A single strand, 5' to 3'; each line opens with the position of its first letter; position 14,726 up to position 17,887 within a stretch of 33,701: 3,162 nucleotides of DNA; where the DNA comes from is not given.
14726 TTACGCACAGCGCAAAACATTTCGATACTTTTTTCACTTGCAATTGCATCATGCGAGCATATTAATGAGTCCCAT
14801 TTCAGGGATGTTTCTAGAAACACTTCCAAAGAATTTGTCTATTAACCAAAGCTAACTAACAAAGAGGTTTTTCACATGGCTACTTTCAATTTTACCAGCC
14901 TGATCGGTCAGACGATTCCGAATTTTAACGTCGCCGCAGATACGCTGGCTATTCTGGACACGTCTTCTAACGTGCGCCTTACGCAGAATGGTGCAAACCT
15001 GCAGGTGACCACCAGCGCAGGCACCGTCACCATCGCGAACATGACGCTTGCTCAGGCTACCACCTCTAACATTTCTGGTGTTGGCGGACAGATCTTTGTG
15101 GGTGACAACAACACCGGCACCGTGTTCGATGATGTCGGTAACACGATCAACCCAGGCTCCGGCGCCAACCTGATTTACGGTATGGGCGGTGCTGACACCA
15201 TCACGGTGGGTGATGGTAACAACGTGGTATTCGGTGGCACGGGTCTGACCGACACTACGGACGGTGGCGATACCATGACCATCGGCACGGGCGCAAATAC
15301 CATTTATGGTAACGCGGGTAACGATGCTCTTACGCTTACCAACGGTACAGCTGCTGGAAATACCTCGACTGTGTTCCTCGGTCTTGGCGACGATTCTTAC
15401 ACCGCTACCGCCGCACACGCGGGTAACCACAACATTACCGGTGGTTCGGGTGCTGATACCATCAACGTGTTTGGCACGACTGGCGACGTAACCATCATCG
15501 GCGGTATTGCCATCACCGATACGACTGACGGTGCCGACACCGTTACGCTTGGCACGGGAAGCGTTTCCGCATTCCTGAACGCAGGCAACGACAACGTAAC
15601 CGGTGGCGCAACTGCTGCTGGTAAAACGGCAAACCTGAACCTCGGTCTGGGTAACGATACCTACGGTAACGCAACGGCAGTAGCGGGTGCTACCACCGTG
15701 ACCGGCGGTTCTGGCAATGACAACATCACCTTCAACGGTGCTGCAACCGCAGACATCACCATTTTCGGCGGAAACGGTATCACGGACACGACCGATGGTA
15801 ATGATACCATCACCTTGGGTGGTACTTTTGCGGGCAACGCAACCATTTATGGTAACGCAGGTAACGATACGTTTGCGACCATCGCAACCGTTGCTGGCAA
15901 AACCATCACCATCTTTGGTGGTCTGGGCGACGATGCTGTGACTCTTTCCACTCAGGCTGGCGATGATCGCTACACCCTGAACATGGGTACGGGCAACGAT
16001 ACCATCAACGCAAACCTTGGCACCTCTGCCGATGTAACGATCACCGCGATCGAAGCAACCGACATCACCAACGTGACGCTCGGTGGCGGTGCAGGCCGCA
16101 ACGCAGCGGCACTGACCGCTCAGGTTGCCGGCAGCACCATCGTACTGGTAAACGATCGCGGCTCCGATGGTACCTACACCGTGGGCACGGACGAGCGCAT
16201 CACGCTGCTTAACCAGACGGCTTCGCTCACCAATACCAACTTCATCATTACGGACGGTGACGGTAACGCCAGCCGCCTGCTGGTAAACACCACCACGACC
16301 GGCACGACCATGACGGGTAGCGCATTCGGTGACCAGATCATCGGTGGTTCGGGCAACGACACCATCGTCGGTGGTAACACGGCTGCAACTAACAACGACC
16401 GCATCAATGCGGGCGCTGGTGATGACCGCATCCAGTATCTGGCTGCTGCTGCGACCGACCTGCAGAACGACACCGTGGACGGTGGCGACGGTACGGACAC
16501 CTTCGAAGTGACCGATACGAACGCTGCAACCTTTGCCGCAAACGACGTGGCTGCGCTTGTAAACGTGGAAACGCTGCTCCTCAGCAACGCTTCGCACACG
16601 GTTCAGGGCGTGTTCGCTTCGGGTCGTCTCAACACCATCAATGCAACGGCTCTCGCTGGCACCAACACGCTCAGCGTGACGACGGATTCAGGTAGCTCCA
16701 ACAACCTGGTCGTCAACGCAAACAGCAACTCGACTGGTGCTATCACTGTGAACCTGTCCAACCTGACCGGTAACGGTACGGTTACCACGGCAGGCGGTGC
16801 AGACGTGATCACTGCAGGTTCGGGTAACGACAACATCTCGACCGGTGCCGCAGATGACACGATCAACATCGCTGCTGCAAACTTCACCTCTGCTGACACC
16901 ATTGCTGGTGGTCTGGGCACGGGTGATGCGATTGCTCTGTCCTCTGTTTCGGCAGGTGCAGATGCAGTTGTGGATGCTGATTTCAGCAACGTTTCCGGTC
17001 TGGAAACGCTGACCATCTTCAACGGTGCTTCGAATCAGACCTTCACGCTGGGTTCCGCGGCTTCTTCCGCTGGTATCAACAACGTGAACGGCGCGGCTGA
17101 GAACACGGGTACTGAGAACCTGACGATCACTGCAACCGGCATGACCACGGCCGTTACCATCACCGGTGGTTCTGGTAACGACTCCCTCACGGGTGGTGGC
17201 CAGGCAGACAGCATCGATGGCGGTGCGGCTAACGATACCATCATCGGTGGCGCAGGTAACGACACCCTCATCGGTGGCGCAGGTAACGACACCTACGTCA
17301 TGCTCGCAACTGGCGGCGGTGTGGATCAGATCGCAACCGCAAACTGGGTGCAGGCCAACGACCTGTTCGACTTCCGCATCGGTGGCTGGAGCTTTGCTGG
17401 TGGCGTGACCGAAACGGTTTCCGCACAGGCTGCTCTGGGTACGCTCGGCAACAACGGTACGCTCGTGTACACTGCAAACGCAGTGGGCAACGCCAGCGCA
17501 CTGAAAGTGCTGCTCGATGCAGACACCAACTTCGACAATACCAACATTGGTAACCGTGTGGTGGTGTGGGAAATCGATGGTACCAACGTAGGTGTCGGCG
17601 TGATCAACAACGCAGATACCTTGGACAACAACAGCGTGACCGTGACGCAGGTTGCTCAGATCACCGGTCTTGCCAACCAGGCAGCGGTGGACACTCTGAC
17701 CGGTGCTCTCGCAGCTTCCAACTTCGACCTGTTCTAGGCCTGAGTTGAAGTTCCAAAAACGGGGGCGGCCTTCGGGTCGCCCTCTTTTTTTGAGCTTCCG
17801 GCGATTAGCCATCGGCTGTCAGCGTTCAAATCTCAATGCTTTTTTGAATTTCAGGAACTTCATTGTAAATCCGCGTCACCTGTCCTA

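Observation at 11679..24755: Compact RsaA-like surface-layer island: glycan ABC exporter, methyltransferases, GT4, RTX surface protein, dedicated T1SS and serralysin-type protease in one 13-kb block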

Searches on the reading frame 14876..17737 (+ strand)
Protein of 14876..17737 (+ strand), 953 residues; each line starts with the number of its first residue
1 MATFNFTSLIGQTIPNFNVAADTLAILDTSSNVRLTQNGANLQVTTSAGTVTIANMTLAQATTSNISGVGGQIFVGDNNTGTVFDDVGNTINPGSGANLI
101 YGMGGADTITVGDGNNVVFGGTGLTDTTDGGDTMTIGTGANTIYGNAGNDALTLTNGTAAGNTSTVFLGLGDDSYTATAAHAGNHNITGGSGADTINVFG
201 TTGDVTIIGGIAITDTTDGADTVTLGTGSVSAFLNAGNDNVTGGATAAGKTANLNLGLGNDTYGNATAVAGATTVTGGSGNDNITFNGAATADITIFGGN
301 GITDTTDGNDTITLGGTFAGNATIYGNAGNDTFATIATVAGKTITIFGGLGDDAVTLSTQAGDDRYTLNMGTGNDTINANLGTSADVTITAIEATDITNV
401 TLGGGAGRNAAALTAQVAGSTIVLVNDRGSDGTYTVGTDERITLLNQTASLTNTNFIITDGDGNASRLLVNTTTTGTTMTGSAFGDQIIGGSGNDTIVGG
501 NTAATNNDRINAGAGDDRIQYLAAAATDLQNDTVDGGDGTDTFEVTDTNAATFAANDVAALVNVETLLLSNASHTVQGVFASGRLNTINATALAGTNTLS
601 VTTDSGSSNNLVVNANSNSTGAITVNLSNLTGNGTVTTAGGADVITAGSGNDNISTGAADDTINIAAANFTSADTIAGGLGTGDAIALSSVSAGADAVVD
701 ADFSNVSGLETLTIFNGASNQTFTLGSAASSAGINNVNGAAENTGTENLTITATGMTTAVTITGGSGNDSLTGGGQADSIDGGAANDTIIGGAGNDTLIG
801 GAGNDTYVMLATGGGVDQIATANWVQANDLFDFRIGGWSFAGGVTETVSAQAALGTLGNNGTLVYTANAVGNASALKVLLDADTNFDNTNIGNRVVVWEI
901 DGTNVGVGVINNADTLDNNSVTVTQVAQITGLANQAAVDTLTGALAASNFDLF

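Call 3: search_protein_families(library=pfam, proteins=[window:14876-17737:+], max_evalue=0.01)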
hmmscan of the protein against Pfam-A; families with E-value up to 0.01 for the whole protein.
window:14876-17737:+ (953 aa): 1 family
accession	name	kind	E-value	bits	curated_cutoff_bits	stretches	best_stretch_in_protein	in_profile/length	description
PF00353.25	HemolysinCabind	-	1.9e-23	82.5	23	5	772-806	1-35/36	RTX calcium-binding nonapeptide repeat (4 copies)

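Call 9: search_protein_families(library=ncbifam, proteins=[window:14876-17737:+], max_evalue=0.01)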
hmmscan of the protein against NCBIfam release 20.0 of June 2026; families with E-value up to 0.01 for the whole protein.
window:14876-17737:+ (953 aa): 6 families
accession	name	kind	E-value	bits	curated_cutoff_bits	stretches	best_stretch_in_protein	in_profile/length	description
NF046115.1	Ca_rpt_SMc04171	equivalog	1.3e-12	47.7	625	1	722-857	232-365/574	SMc04171 family calcium-binding repeat protein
NF033943.0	RTX_toxin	subfamily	3.1e-10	38.9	1000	2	762-818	699-819/930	RTX family hemolysin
NF035945.1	Zn_serralysin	subfamily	5.8e-07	29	500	1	713-812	273-372/462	serralysin family metalloprotease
NF052454.1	BtaGlycanEglC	equivalog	3.6e-05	22.8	700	1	779-877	111-207/459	endo-1,3-1,4-beta-glycanase EglC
NF053766.1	ZapA_metallo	exception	0.00076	18.6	940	1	748-809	327-389/483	ZapA family metalloprotease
NF050046.1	PueAB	exception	0.0023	16.4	670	1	742-809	352-419/616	polyurethane esterase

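Call 10: search_solved_structures(query=window:14876-17737:+, max_evalue=1, show_alignments=2)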
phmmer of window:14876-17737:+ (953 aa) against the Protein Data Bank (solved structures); distinct sequences matched with E-value up to 1: 36.
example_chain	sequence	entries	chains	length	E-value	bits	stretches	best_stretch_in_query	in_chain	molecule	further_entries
7usl_C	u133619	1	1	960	1.3e-12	50.2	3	678-807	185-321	Bifunctional hemolysin-adenylate cyclase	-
3hb2_P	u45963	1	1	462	1.1e-09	40.5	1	697-825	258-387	Secreted protease C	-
3hbu_P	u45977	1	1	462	1.1e-09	40.5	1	697-825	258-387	Secreted protease C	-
1go8_P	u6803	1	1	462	1.1e-09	40.5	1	697-825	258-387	PROTEASE C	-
1go7_P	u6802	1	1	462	1.1e-09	40.5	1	697-825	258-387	PROTEASE C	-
3hbv_P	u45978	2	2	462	1.1e-09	40.4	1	697-825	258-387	Secreted protease C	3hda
1k7q_A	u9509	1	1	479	1.1e-09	40.4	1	697-825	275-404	SECRETED PROTEASE C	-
1k7i_A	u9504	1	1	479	1.1e-09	40.4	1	697-825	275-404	secreted protease C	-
1k7g_A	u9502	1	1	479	1.1e-09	40.4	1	697-825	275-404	secreted protease C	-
7rah_E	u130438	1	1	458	3.3e-09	38.9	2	761-808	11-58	Bifunctional adenylate cyclase toxin/hemolysin CyaA,Bifunctional adenylate cyclase toxin/h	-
1h71_P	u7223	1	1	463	8.4e-08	34.2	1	694-820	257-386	SERRALYSIN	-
1g9k_A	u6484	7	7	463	8.5e-08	34.2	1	694-820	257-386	SERRALYSIN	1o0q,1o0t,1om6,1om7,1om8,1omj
6ixx_A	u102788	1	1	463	2.9e-07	32.4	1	694-880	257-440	Alkaline metalloprotease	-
3u1r_A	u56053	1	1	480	3.1e-07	32.4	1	694-880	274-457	Alkaline metalloprotease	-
2zj6_A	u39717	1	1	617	5.6e-07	31.5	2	722-807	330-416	Lipase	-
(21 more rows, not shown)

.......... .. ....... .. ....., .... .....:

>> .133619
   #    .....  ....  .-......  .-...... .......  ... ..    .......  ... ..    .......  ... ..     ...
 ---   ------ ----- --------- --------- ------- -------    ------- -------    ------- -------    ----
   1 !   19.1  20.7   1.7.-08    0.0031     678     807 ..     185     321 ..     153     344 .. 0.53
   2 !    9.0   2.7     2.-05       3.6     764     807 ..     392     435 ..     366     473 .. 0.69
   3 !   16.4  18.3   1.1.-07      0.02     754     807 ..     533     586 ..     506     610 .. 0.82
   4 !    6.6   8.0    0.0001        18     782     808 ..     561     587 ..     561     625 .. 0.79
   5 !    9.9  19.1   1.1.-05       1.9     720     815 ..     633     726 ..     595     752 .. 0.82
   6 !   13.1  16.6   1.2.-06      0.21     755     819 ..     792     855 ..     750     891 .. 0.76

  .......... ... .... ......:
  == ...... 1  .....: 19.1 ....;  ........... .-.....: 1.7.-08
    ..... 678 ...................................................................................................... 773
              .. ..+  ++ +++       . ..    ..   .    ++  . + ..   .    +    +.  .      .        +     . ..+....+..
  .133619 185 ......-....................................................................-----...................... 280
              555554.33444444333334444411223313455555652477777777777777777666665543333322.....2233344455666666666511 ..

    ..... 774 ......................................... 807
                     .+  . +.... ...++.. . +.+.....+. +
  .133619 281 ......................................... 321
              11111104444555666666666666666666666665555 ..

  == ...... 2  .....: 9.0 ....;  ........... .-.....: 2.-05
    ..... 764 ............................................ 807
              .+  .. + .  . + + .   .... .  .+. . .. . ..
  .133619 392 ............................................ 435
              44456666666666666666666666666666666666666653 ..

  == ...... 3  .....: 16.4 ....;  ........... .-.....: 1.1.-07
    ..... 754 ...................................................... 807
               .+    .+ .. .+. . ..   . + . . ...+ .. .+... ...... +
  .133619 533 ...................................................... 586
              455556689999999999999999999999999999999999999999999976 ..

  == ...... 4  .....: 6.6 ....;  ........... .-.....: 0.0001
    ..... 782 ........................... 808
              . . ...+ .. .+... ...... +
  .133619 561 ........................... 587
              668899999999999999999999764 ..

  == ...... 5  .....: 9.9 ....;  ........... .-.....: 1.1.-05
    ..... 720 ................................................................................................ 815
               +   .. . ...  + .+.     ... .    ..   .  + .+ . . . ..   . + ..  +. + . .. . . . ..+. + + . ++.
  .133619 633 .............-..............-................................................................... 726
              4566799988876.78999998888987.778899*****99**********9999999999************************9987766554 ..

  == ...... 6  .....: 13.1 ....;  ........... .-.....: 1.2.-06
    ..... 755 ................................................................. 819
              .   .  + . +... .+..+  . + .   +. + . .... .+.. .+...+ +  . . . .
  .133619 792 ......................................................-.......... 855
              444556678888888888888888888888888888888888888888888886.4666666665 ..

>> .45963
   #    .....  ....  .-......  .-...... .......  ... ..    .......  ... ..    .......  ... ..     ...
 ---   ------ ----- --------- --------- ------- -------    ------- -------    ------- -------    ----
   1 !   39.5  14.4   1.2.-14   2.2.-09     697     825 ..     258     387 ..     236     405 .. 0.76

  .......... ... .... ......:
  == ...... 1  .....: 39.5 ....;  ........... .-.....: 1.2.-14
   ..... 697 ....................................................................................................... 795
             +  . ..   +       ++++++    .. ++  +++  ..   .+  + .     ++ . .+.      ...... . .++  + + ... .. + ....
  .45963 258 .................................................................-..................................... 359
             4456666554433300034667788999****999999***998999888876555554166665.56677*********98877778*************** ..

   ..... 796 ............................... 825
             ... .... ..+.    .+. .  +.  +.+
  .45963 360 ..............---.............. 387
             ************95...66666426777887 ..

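Call 11: find_homologous_proteins(query=window:14876-17737:+, max_evalue=0.00001)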
Query window:14876-17737:+ (953 aa): 2604 proteins with E <= 0.00001 among 8000 candidates; the best 120 are listed.
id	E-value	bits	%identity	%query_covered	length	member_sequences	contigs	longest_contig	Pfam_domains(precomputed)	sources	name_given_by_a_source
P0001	0.0e+0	1870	100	100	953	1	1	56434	PF00353.26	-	-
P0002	8.8e-193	661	49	100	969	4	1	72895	PF00353.26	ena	-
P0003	2.6e-180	620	47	100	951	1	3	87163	PF00353.26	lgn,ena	-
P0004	2.1e-176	607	45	100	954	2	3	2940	PF00353.26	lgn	-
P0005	1.3e-134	469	42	100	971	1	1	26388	PF00353.26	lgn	-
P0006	2.7e-112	395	41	94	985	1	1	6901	PF00353.26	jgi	-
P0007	8.1e-98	347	41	85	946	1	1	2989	PF00353.26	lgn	-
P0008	6.4e-96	341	39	85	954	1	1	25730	PF00353.26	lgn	-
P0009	4.1e-91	325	39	90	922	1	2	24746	PF00353.26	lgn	-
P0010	1.4e-88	317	42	78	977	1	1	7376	PF00353.26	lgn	-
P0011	1.5e-87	313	40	84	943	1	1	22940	PF00353.26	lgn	-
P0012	1.5e-86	310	38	90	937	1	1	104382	PF00353.26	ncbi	-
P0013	1.7e-85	306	38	84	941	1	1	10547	PF00353.26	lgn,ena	-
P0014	1.3e-84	303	39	82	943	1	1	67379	PF00353.26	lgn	-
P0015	1.9e-82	296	38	84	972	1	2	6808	PF00353.26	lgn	-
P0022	1.3e-74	270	38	88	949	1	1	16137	PF00353.26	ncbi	-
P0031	4.3e-63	232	36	72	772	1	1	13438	PF00353.26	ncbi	-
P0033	2.4e-61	226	35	78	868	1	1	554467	PF00353.26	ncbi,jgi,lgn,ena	-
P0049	3.0e-57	213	39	41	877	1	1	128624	PF00353.26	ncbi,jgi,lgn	-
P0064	1.0e-53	201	37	75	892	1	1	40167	PF00353.26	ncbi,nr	ncbi:MAG: calcium-binding protein [Rickettsiales bacterium]|nr:calcium-binding protein [Rickettsiale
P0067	2.5e-53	200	38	57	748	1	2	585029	PF00353.26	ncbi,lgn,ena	-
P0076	5.5e-51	192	38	54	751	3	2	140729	PF00353.26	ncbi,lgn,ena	-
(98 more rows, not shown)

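Call 12: find_encoding_contigs(protein=P0001, flank=10000, max_places=3)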
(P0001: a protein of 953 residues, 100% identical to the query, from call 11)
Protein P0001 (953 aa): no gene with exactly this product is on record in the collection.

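Call 13: find_encoding_contigs(protein=P0002, flank=10000, max_places=3)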
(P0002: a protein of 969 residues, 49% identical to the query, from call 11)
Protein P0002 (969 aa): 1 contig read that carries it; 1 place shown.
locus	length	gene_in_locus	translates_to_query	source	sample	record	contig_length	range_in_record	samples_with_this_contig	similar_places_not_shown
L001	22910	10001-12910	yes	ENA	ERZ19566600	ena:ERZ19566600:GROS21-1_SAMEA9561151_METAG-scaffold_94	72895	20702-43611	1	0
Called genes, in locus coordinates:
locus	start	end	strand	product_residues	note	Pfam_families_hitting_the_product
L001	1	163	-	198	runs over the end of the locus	PF00255:GSHPx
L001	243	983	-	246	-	PF00072:Response_reg, PF00486:Trans_reg_C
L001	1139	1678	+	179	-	PF04279:IspA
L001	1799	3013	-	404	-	PF01743:PolyA_pol, PF12627:PolyA_pol_RNAbd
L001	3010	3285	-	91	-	-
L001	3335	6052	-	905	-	PF08335:GlnD_UR_UTase, PF27444:GlnD_3rd, PF01966:HD (weak), PF01842:ACT (faint), PF24931:ACT_ACR9_3rd (weak), PF26956:ACT_ACR_D1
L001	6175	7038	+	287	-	PF00892:EamA, PF05653:Mg_trans_NIPA (faint), PF00892:EamA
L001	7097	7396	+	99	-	-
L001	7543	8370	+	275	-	PF01061:ABC2_membrane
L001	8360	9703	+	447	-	PF13476:AAA_23 (weak), PF00005:ABC_tran, PF14524:Wzt_C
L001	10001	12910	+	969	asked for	PF00353:HemolysinCabind (faint)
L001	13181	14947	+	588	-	PF00664:ABC_membrane (weak), PF00005:ABC_tran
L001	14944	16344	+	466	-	PF25919:BSH_CusB (faint), PF25984:BSH_YknX (faint), PF25994:HH_AprE, PF26002:Beta-barrel_AprE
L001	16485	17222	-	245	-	-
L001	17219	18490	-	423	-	PF12000:Glyco_trans_4_3, PF00534:Glycos_transf_1, PF13692:Glyco_trans_1_4, PF13524:Glyco_trans_1_2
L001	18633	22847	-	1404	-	-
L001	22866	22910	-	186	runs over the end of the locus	-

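Call 14: find_encoding_contigs(protein=P0003, flank=10000, max_places=3)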
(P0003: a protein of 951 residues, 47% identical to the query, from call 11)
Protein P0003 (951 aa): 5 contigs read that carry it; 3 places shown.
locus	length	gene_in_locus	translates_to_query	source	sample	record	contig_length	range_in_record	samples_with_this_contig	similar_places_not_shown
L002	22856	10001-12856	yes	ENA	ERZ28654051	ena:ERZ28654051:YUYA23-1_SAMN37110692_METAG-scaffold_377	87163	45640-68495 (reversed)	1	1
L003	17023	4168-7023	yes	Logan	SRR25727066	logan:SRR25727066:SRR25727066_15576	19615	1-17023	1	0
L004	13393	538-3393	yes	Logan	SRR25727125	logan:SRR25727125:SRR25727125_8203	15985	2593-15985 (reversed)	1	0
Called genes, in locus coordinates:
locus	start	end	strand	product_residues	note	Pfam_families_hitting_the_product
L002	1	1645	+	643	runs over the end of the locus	PF05787:PhoX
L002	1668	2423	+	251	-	-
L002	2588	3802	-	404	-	PF01743:PolyA_pol, PF12627:PolyA_pol_RNAbd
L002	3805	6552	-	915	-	PF01909:NTP_transf_2 (faint), PF08335:GlnD_UR_UTase, PF27444:GlnD_3rd, PF01966:HD (weak), PF24931:ACT_ACR9_3rd, PF26956:ACT_ACR_D1, PF01842:ACT (weak)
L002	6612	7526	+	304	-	PF00892:EamA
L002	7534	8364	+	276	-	PF01061:ABC2_membrane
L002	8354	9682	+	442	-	PF00005:ABC_tran, PF14524:Wzt_C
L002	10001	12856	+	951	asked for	PF00353:HemolysinCabind (weak)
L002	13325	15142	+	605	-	PF00664:ABC_membrane, PF00005:ABC_tran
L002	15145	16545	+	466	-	PF25919:BSH_CusB (faint), PF25984:BSH_YknX, PF25917:BSH_RND (weak), PF19220:Rod_CreS (weak), PF25994:HH_AprE, PF26002:Beta-barrel_AprE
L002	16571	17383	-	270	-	PF08241:Methyltransf_11 (weak)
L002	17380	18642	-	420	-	PF12000:Glyco_trans_4_3, PF00534:Glycos_transf_1, PF13692:Glyco_trans_1_4, PF13524:Glyco_trans_1_2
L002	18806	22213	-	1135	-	-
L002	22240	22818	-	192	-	PF07811:TadE (weak)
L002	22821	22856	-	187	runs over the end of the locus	PF07811:TadE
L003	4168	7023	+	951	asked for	PF00353:HemolysinCabind (weak)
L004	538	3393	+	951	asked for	PF00353:HemolysinCabind (weak)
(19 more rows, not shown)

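Call 16: find_encoding_contigs(protein=P0012, flank=10000, max_places=2)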
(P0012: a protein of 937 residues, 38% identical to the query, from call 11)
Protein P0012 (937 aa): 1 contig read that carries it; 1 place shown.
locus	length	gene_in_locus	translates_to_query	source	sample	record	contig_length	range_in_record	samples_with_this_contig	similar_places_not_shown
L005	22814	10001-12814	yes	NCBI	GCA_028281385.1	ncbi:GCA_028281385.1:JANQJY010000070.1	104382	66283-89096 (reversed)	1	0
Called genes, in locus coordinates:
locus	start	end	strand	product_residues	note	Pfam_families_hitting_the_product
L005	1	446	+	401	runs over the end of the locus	-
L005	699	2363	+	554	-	PF05787:PhoX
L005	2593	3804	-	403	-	PF01743:PolyA_pol, PF12627:PolyA_pol_RNAbd (weak), PF13735:tRNA_NucTran2_2 (weak)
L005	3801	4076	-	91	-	-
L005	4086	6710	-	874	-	PF01966:HD (faint), PF08335:GlnD_UR_UTase, PF27444:GlnD_3rd, PF24931:ACT_ACR9_3rd (weak), PF26956:ACT_ACR_D1 (weak)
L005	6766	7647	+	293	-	PF00892:EamA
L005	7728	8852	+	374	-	-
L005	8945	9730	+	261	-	PF01061:ABC2_membrane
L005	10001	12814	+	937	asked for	PF00353:HemolysinCabind (faint)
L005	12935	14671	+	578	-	PF00664:ABC_membrane (weak), PF00005:ABC_tran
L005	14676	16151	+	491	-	PF25919:BSH_CusB (faint), PF25917:BSH_RND (weak), PF25984:BSH_YknX (faint), PF25994:HH_AprE, PF26002:Beta-barrel_AprE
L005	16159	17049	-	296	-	PF08241:Methyltransf_11 (weak), PF13649:Methyltransf_25 (faint)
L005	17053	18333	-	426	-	PF12000:Glyco_trans_4_3, PF00534:Glycos_transf_1, PF13692:Glyco_trans_1_4, PF13524:Glyco_trans_1_2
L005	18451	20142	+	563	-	PF08548:Peptidase_M10_C (faint), PF00413:Peptidase_M10 (faint), PF13582:Reprolysin_3 (faint), PF16313:DUF4953 (weak), PF00353:HemolysinCabind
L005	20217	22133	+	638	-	PF00353:HemolysinCabind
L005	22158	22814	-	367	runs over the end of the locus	PF00015:MCPsignal, PF02743:dCache_1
